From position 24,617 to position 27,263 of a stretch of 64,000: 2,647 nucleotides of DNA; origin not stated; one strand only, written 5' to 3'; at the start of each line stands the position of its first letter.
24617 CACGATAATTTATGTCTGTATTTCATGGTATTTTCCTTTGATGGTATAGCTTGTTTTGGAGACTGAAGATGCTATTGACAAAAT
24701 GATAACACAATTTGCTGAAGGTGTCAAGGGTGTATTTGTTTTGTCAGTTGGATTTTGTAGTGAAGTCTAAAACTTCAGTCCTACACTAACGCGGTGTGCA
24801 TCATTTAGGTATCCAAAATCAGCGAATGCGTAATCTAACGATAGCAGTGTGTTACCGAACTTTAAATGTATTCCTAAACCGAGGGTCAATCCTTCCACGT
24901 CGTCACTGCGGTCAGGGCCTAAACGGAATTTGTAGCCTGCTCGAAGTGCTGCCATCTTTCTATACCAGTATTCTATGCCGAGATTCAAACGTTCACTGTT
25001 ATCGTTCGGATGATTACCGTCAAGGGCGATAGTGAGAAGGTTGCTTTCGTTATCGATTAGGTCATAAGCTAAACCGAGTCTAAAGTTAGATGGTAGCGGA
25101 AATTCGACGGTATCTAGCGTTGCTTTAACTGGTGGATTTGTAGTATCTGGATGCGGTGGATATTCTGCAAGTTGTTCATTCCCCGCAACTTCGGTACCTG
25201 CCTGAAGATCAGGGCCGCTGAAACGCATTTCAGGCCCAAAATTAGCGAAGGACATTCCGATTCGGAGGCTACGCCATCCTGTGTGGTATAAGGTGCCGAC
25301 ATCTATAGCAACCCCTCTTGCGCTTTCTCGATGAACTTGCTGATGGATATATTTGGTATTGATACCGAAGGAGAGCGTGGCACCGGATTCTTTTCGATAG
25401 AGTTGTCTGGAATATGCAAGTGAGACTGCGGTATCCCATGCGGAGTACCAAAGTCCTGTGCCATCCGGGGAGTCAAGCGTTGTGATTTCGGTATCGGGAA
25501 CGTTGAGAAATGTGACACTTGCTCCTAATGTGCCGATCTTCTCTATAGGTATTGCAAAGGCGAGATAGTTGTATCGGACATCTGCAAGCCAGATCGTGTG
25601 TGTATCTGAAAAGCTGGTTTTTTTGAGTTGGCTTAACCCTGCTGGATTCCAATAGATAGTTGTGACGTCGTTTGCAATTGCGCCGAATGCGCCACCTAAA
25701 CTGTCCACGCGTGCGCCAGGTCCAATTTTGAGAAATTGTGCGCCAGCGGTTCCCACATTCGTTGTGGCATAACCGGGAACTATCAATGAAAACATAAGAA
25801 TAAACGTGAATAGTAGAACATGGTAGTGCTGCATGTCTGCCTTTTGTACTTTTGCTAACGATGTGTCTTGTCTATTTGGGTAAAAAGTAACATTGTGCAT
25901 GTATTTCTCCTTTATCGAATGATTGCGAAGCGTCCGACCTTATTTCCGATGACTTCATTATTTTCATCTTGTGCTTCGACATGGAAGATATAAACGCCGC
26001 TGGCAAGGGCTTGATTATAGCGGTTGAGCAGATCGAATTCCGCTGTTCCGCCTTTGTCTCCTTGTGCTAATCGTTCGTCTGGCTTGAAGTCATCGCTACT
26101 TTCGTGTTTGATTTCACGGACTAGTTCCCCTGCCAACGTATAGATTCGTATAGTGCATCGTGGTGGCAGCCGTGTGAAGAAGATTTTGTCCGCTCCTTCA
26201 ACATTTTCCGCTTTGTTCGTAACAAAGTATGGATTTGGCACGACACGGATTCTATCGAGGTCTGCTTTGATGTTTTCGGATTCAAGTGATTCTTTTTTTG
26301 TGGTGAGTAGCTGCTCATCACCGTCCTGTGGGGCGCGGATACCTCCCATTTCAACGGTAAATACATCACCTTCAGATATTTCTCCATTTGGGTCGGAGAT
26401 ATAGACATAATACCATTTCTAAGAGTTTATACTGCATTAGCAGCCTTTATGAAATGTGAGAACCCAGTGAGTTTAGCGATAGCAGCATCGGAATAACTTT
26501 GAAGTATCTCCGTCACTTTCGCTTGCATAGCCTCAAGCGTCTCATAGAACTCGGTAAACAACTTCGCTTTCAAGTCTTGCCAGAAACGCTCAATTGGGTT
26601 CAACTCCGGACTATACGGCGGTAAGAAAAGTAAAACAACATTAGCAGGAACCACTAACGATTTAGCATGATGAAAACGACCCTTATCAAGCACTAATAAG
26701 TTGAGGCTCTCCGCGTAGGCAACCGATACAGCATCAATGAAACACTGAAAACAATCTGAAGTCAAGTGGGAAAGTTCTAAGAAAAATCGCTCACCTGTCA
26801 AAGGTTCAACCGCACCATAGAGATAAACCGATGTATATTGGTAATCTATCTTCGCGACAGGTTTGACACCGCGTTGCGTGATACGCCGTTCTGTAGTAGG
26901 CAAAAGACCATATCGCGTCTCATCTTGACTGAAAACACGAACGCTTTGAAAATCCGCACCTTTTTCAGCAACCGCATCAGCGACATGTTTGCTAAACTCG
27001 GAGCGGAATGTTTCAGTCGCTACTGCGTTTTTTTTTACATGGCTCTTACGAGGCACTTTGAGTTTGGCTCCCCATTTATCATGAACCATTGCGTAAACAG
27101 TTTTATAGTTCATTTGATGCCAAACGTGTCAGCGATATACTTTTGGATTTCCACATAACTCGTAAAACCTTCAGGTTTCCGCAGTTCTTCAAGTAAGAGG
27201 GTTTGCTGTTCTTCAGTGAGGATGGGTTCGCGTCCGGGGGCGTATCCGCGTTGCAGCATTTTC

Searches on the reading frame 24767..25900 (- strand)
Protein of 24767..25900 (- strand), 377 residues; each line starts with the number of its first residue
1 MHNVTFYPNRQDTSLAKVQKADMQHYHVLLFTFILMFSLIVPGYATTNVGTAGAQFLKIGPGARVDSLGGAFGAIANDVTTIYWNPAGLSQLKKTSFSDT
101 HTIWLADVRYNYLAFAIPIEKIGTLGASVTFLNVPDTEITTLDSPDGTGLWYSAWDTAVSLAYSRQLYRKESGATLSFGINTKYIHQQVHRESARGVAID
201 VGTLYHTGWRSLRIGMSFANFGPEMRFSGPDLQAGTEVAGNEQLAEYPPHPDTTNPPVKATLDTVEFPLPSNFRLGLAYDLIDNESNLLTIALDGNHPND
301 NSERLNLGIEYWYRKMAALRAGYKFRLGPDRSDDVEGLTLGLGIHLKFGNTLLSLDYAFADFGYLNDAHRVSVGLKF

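Call 10: search_protein_families(library=pfam, proteins=[window:24767-25900:-])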
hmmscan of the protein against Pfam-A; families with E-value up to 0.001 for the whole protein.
window:24767-25900:- (377 aa): 3 families
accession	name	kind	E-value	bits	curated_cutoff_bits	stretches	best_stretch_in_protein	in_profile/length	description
PF03687.19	UPF0164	-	4.7e-09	35.9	21.4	1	57-145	44-130/325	Uncharacterised protein family (UPF0164)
PF03349.22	Toluene_X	-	2.1e-05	23.7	29.7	0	73-111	31-69/421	Outer membrane protein transport protein (OMPP1/FadL/TodX)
PF19572.5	PorV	-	9.3e-05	22.5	27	0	48-226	7-197/243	Type IX secretion system protein PorV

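Call 12: search_protein_families(library=padloc, proteins=[window:24767-25900:-], max_evalue=0.01)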
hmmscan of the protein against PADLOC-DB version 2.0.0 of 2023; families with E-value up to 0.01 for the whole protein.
window:24767-25900:- (377 aa): 0 families

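Call 13: search_protein_families(library=ncbifam, proteins=[window:24767-25900:-], max_evalue=0.01)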
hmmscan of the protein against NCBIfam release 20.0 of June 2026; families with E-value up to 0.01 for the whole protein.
window:24767-25900:- (377 aa): 4 families
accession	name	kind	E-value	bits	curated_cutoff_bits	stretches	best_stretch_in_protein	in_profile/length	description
NF033709.1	PorV_fam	subfamily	1.8e-64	218.4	90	1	51-377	1-326/326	PorV/PorQ family protein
NF033711.1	T9SS_PorQ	equivalog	2.1e-27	96.1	220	1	30-225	4-191/335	type IX secretion system protein PorQ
NF052325.1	PorVQ2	equivalog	3.7e-25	88.6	325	1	39-208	12-187/354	putative type IX sorting system protein PorV2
NF033710.1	T9SS_OM_PorV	equivalog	4.3e-23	82.1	250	1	33-229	5-212/367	type IX secretion system outer membrane channel protein PorV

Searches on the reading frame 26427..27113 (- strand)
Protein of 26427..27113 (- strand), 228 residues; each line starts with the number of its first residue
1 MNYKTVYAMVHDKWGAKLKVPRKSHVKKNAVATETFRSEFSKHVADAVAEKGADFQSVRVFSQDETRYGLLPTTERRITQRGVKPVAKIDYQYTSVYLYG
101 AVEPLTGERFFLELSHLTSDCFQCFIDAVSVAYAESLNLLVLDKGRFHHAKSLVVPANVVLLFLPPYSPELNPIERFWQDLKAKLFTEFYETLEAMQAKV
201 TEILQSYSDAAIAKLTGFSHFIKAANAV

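Call 12: search_protein_families(library=padloc, proteins=[window:26427-27113:-], max_evalue=0.01)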
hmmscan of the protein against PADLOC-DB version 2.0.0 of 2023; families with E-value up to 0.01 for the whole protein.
window:26427-27113:- (228 aa): 0 families

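Call 13: search_protein_families(library=ncbifam, proteins=[window:26427-27113:-], max_evalue=0.01)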
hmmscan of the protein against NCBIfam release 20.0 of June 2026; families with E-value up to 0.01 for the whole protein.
window:26427-27113:- (228 aa): 1 family
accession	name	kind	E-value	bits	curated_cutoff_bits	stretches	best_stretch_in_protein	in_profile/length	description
NF033545.0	transpos_IS630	equivalog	4.6e-45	154.3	100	1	3-207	98-298/299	IS630 family transposase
